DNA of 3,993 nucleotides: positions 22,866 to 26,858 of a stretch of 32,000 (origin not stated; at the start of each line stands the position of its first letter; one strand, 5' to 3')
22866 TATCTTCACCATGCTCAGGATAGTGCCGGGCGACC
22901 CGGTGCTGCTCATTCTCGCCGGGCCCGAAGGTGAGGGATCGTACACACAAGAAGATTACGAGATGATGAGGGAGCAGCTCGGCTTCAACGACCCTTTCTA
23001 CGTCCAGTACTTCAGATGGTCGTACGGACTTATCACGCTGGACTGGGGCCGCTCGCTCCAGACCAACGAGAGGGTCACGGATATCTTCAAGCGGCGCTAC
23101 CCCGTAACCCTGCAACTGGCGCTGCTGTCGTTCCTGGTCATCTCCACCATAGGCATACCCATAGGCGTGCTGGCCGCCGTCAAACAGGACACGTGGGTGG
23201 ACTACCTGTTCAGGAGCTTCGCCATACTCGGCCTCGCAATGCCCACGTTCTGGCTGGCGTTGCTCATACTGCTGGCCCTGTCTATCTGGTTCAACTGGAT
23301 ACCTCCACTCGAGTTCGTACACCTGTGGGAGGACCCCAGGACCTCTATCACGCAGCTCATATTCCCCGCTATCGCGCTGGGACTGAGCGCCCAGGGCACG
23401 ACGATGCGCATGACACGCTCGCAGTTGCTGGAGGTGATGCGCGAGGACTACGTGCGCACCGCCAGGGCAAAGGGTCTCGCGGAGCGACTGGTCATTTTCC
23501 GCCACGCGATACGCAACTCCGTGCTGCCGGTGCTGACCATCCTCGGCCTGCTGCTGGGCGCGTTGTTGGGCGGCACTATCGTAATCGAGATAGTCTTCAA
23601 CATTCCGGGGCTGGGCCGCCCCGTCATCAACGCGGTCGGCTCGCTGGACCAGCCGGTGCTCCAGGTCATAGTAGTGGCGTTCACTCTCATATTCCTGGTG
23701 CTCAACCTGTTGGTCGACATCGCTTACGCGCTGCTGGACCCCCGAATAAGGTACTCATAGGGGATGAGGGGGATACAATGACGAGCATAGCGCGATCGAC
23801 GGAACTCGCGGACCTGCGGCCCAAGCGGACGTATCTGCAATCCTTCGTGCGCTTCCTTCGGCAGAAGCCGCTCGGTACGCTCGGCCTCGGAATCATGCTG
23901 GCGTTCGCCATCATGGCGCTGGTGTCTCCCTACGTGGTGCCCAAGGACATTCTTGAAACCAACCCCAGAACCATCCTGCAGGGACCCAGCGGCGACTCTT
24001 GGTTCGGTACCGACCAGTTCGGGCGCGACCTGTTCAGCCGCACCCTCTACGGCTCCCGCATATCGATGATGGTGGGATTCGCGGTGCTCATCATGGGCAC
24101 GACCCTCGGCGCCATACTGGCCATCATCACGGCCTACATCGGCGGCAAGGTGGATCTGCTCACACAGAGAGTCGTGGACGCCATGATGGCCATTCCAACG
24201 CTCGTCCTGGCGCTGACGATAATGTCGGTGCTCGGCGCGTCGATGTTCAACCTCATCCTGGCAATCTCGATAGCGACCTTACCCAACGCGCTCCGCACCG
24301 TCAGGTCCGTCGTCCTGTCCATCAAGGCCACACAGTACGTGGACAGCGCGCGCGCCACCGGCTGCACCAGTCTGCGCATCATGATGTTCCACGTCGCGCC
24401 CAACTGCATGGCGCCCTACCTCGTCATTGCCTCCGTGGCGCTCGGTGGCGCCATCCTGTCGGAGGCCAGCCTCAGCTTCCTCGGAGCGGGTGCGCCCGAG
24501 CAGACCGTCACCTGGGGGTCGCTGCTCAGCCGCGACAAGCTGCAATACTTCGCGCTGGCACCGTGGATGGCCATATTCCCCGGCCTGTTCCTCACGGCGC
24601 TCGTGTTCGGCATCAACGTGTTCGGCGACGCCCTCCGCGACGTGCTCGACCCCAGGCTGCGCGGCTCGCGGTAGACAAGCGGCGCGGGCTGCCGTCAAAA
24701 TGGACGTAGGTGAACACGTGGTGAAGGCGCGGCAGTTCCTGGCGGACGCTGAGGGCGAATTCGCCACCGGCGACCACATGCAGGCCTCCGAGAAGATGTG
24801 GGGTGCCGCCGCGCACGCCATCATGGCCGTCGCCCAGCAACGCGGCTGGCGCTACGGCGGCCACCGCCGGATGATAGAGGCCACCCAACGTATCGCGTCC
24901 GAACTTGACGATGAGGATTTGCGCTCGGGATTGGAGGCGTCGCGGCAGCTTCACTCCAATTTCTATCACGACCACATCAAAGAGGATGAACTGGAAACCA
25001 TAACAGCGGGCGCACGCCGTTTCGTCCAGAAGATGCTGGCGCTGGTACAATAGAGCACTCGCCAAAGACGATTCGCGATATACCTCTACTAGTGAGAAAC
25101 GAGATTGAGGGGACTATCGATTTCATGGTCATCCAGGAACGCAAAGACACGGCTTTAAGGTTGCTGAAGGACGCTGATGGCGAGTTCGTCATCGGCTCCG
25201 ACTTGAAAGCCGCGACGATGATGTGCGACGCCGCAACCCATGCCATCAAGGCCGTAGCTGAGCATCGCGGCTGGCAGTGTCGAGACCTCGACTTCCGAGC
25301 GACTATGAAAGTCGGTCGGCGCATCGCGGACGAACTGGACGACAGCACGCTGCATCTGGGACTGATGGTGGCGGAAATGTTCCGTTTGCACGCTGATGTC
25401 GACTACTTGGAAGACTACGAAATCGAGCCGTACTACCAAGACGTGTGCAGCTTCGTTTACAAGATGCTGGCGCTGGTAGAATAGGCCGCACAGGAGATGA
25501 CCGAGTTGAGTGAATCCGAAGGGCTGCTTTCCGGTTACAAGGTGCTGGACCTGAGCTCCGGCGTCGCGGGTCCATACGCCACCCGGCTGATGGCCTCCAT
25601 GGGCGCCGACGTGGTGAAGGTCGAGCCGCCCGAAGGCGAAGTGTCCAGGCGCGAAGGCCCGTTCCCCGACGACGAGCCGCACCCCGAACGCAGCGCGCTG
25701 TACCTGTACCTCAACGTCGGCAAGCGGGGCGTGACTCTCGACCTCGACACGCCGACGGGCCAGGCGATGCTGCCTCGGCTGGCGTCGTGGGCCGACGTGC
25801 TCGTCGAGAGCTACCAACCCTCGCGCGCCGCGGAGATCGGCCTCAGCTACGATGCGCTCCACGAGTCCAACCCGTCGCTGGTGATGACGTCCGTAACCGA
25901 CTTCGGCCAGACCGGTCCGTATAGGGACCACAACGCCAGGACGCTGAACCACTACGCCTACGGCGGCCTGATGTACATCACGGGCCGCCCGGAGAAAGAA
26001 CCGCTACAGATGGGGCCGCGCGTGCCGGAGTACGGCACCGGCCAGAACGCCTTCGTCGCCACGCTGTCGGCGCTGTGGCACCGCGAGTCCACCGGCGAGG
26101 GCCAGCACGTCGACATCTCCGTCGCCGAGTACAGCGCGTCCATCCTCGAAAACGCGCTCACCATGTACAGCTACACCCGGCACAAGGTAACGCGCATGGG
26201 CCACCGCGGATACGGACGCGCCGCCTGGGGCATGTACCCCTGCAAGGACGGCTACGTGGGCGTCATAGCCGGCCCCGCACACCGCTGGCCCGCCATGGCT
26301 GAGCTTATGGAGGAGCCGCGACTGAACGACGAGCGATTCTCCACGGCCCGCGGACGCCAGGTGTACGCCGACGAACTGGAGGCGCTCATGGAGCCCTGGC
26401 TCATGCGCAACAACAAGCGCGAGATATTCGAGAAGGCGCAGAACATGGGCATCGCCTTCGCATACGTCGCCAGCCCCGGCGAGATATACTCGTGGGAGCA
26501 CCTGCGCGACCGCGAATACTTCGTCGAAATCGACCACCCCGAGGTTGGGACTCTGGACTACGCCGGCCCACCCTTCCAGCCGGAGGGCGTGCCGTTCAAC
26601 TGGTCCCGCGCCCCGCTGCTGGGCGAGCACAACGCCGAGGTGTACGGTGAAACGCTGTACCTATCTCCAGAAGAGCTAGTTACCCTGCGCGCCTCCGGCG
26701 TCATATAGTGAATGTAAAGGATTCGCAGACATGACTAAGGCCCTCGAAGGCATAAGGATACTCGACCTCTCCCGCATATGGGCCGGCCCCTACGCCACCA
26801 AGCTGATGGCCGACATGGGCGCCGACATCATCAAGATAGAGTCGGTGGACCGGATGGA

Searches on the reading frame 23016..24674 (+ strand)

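Call 58: search_protein_families(library=pfam, proteins=[window:23016-24674:+], max_evalue=0.001)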
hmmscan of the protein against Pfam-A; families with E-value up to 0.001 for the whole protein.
window:23016-24674:+ (552 aa): 2 families
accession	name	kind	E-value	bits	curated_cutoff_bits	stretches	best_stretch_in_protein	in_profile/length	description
PF00528.27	BPD_transp_1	-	1.4e-23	84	26.4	1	365-549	5-183/184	Binding-protein-dependent transport system inner membrane component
PF12911.12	OppC_N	-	6.6e-07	29.5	23.9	1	272-324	1-53/53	N-terminal TM domain of oligopeptide transport permease C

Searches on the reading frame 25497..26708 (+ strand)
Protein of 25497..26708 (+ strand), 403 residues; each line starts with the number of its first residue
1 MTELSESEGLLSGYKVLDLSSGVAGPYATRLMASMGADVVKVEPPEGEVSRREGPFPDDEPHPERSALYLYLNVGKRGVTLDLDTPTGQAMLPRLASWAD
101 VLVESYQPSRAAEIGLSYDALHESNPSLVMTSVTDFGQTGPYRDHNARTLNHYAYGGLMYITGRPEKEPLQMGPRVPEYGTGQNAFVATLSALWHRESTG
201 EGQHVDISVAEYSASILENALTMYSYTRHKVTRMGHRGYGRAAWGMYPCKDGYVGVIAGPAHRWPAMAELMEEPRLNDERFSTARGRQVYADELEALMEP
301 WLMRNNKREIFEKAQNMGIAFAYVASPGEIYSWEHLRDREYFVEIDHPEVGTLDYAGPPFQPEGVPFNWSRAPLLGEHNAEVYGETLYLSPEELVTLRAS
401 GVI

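Call 58: search_protein_families(library=pfam, proteins=[window:25497-26708:+], max_evalue=0.001)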
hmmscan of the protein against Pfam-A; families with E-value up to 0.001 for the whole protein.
window:25497-26708:+ (403 aa): 1 family
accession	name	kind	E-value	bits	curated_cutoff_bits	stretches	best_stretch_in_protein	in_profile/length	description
PF02515.22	CoA_transf_3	-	4.4e-96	322.6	23.3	1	11-379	1-366/366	CoA-transferase family III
